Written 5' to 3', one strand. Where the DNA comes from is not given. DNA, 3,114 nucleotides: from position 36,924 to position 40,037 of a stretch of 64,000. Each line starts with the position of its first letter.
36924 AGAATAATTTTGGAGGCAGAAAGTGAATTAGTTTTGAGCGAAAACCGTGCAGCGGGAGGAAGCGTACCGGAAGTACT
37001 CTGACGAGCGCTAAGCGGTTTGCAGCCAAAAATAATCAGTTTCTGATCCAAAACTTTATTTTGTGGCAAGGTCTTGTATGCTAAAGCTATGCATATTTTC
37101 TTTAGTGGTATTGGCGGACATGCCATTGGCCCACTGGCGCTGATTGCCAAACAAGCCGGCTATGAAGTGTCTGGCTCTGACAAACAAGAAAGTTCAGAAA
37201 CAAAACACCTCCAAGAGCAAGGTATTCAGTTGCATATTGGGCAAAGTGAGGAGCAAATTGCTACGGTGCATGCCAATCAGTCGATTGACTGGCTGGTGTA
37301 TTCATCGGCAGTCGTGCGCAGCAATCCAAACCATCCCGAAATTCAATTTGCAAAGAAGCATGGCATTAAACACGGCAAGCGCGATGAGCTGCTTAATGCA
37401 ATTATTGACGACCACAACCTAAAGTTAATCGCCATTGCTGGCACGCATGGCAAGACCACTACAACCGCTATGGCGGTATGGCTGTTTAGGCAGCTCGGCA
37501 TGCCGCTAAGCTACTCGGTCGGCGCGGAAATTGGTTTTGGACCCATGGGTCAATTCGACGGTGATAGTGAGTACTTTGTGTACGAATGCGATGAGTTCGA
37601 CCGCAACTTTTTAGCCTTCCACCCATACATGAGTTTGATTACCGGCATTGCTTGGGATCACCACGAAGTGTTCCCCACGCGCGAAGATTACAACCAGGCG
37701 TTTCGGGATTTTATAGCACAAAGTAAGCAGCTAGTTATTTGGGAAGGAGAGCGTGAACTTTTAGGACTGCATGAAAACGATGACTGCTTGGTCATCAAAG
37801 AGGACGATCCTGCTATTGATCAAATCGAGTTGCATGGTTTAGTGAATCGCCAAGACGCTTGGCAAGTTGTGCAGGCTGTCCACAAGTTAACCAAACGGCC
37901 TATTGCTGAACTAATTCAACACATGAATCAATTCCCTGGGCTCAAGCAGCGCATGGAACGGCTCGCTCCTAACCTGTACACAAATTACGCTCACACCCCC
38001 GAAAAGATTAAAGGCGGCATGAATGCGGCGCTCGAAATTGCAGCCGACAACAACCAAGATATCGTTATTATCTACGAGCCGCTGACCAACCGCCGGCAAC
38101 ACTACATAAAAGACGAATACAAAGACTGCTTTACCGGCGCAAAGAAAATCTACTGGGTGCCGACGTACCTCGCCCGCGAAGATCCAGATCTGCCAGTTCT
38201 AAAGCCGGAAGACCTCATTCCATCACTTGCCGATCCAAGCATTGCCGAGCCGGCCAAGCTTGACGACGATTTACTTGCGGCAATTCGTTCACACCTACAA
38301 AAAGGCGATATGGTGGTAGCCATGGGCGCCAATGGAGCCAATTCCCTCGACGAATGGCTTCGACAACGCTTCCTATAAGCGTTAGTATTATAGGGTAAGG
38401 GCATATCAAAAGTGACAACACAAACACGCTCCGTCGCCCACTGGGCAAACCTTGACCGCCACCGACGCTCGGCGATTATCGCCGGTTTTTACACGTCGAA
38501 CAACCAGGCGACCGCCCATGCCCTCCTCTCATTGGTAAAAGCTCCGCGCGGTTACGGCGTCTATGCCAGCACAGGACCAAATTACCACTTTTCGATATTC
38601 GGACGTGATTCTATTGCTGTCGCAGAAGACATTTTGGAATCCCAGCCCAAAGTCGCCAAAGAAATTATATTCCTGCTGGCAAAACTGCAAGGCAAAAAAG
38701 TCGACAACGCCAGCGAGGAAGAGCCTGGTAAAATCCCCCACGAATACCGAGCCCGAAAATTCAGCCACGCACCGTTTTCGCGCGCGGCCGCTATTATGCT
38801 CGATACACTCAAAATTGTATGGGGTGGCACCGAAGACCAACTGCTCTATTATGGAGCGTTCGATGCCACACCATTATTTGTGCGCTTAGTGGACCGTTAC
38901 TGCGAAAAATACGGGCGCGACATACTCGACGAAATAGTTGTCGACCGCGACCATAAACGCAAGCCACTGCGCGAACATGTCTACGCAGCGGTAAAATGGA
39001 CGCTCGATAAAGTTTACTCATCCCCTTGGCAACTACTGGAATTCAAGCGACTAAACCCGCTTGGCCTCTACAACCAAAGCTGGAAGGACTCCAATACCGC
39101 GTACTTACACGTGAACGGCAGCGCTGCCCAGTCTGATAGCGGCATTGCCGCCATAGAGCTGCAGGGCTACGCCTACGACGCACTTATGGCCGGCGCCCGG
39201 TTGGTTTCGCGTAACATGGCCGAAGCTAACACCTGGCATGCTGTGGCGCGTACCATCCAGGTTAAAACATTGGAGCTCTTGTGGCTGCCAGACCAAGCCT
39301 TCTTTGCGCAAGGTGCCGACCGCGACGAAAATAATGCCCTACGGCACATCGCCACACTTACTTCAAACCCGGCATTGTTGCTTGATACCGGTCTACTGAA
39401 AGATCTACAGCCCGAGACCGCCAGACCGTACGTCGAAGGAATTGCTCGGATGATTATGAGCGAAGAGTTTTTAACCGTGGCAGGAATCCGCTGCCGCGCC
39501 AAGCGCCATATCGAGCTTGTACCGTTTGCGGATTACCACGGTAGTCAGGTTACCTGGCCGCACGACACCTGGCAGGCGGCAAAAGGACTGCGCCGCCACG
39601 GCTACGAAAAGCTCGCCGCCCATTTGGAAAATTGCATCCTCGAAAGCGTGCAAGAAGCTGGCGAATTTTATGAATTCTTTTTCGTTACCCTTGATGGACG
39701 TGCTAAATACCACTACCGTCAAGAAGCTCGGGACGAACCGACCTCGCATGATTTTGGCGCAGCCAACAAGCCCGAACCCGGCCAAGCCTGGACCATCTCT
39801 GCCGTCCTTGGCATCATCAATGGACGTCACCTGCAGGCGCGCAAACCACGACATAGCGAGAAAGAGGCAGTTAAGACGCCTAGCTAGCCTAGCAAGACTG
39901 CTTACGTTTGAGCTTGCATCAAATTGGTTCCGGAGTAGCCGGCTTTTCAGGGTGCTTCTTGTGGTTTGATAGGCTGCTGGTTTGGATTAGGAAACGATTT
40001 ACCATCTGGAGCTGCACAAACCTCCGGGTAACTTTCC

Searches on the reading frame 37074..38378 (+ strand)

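Call 52: search_protein_families(library=pfam, proteins=[window:37074-38378:+], max_evalue=0.00001)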
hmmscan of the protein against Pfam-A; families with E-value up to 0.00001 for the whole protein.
window:37074-38378:+ (434 aa): 2 families
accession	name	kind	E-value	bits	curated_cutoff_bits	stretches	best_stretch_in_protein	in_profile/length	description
PF01225.30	Mur_ligase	-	8.7e-18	64.9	21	1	7-113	1-93/95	Mur ligase family, catalytic domain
PF08245.18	Mur_ligase_M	-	9.8e-09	35.9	24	1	121-225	1-124/200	Mur ligase middle domain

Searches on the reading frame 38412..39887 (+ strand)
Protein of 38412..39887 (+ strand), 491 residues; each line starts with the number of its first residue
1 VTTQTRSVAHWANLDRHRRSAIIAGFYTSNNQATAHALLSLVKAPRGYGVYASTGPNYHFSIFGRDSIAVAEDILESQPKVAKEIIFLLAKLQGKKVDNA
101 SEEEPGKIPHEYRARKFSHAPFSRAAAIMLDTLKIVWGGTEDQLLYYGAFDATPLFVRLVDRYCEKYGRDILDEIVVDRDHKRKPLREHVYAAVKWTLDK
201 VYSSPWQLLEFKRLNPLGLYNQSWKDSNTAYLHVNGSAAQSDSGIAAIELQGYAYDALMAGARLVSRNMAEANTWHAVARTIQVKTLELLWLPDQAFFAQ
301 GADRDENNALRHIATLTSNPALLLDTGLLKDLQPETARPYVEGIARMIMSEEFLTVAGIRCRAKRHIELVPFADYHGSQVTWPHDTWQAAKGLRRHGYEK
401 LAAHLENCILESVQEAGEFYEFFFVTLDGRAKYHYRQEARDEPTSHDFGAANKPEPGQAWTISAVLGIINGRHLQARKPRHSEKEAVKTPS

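Call 52: search_protein_families(library=pfam, proteins=[window:38412-39887:+], max_evalue=0.00001)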
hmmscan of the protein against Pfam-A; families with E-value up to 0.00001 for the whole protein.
window:38412-39887:+ (491 aa): 1 family
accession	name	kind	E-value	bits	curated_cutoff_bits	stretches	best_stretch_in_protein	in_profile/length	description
PF22422.2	MGH1-like_GH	-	2.7e-07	30.9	27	1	254-422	182-339/356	Mannosylglycerate hydrolase MGH1-like glycoside hydrolase domain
